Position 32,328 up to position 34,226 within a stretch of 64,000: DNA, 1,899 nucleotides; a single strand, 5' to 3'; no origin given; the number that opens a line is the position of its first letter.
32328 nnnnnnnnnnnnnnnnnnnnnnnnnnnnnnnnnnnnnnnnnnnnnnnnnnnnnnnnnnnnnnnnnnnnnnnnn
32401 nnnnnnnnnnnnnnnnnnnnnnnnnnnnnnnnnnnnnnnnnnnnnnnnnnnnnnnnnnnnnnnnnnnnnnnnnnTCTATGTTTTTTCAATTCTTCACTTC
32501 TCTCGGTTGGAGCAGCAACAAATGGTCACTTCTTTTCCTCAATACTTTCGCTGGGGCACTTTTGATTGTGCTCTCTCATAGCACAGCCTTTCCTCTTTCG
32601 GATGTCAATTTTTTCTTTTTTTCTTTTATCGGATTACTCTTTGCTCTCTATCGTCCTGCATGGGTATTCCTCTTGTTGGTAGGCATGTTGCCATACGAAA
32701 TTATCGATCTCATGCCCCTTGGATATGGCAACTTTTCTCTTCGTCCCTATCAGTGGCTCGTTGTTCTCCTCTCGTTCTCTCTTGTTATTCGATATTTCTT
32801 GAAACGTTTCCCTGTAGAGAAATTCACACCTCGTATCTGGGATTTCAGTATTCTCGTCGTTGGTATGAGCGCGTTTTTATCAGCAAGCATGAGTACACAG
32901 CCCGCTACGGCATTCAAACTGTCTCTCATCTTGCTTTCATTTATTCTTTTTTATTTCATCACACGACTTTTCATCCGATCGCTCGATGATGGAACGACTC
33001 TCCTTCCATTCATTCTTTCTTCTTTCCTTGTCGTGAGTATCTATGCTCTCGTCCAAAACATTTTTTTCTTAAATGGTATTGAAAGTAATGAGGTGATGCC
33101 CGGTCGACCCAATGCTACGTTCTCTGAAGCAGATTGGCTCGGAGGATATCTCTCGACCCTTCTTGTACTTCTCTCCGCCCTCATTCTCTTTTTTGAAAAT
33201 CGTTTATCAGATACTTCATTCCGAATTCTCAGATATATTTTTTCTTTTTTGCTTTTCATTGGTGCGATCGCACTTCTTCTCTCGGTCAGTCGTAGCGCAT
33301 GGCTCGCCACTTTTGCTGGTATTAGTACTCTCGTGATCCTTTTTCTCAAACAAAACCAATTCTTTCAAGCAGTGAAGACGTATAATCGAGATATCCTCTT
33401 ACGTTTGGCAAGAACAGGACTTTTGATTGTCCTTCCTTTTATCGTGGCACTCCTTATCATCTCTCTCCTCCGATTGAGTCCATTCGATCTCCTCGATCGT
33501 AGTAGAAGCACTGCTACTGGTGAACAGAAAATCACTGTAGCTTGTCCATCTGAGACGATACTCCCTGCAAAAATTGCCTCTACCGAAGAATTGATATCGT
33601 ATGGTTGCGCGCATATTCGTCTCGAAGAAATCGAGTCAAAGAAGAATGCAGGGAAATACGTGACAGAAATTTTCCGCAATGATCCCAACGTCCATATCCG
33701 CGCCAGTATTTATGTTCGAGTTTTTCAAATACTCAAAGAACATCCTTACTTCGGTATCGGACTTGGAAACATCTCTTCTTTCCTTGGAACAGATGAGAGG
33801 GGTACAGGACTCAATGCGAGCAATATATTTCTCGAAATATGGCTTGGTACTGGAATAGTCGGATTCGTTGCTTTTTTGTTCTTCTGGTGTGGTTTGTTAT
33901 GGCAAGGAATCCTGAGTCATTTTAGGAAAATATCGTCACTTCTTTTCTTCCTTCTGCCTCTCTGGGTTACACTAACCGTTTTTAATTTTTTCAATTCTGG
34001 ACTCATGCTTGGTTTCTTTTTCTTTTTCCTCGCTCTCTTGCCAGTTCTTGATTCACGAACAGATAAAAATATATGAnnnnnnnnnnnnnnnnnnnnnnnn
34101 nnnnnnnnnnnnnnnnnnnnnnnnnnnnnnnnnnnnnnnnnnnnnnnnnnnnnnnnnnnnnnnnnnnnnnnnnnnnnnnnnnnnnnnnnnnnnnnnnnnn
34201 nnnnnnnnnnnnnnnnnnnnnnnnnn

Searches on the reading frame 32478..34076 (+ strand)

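Call 54: search_protein_families(library=pfam, proteins=[window:32478-34076:+], max_evalue=0.00001)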
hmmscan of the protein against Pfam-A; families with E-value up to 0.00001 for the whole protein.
window:32478-34076:+ (532 aa): 1 family
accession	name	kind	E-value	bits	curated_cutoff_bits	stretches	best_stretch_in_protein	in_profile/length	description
PF04932.20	Wzy_C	-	7.6e-16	58.7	31.7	1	257-467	1-149/149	O-Antigen ligase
